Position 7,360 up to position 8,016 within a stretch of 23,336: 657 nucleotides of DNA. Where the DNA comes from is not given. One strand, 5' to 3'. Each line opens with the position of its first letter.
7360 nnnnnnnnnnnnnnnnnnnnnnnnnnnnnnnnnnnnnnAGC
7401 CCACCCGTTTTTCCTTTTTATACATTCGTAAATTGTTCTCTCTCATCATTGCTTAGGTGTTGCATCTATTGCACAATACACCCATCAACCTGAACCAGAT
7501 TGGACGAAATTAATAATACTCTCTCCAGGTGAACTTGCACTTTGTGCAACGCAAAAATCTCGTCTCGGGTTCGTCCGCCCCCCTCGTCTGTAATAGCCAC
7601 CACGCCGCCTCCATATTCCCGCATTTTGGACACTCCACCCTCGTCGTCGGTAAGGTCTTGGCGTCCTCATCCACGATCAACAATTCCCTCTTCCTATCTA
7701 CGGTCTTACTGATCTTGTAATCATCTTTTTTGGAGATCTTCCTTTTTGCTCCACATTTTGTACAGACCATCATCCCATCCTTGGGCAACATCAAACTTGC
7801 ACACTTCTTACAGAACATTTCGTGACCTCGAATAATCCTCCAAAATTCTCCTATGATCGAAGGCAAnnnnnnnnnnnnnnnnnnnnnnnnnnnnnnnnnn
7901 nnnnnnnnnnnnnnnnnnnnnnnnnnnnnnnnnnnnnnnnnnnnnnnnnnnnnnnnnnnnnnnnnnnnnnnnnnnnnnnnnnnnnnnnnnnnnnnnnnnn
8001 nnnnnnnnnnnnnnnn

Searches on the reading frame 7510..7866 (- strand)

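Call 7: search_protein_families(library=pfam, proteins=[window:7510-7866:-], max_evalue=0.01)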
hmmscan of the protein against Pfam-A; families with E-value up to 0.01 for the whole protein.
window:7510-7866:- (118 aa): 10 families
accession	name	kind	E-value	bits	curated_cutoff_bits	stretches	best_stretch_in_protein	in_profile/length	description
PF01096.23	Zn_ribbon_TFIIS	-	1.5e-18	66.7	21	1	78-115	2-39/39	Transcription factor S-II (TFIIS)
PF02150.21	Zn_ribbon_RPB9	-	2e-06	28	25.2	1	18-44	3-33/36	RNA polymerases M/15 Kd subunit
PF13240.11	Zn_Ribbon_1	-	0.0013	18.9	25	0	30-41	11-22/23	zinc-ribbon domain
PF17283.8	Zn_ribbon_SprT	-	0.0015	18.9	28.1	0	10-25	18-32/38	SprT-like zinc ribbon domain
PF24859.1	FdhE_central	-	0.003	18.1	27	1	79-115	2-36/39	FdhE, central domain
PF13717.11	Zn_ribbon_4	-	0.0054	17.1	30.3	0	101-115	22-36/36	zinc-ribbon domain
PF13248.11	Zn_ribbon_3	-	0.006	16.5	27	0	19-41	5-25/26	zinc-ribbon domain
PF14803.11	Zn_ribbon_Nudix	-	0.0069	16.7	25.6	0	34-40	24-30/34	Nudix N-terminal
PF19133.5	DUF5816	-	0.0071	17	26.9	0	17-48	35-68/72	Family of unknown function (DUF5816)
PF12760.12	Zn_ribbon_IS1595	-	0.0099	16.3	25.4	1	76-111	18-44/46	Transposase zinc-ribbon domain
